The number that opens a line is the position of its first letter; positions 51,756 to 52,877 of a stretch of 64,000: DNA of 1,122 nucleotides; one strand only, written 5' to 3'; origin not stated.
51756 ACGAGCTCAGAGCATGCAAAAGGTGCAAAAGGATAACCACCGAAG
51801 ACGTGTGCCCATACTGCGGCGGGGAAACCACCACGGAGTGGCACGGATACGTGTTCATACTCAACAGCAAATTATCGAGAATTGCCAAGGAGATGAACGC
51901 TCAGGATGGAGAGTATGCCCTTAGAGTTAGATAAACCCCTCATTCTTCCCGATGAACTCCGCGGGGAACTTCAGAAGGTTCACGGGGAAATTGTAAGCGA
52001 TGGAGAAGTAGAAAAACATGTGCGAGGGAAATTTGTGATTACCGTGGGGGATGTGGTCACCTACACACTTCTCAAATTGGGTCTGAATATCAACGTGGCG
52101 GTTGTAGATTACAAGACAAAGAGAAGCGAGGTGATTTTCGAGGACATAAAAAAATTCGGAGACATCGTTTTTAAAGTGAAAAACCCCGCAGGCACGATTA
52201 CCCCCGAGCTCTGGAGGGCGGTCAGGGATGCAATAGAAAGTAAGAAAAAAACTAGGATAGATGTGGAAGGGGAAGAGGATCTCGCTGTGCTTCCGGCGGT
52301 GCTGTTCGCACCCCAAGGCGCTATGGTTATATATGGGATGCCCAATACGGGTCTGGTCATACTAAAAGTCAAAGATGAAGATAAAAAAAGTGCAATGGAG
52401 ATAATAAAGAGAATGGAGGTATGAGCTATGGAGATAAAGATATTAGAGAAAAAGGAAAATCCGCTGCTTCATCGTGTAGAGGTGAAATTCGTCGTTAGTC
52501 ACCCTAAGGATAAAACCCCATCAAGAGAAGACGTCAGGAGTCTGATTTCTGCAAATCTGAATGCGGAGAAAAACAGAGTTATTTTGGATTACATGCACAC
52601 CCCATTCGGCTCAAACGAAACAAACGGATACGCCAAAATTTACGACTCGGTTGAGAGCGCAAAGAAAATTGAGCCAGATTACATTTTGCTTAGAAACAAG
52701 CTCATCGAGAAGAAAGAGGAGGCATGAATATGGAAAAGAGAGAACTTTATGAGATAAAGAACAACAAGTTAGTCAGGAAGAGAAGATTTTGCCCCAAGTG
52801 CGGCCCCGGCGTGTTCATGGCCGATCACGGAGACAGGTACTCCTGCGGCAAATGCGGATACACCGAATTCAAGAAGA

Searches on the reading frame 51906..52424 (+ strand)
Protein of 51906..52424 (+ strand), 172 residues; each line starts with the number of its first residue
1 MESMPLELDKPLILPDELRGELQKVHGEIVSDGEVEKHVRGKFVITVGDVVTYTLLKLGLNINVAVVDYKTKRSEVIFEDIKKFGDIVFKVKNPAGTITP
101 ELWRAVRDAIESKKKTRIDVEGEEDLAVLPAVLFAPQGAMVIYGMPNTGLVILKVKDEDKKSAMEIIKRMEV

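Call 22: search_protein_families(library=pfam, proteins=[window:51906-52424:+], max_evalue=0.001)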
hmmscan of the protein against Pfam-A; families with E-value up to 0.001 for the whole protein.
window:51906-52424:+ (172 aa): 1 family
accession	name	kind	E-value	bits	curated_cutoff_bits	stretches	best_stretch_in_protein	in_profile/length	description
PF04019.17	DUF359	-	3.6e-39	133.7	25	1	51-171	1-126/126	Protein of unknown function (DUF359)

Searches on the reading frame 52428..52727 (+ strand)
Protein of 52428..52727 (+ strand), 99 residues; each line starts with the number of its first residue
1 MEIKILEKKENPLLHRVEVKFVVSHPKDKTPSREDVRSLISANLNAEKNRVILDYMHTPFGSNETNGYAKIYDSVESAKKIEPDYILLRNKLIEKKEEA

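Call 22: search_protein_families(library=pfam, proteins=[window:52428-52727:+], max_evalue=0.001)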
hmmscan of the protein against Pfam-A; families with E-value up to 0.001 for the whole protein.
window:52428-52727:+ (99 aa): 1 family
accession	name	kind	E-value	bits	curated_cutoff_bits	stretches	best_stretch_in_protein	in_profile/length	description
PF01282.25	Ribosomal_S24e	-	3e-33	114.2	24.5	1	4-98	1-95/95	Ribosomal protein S24e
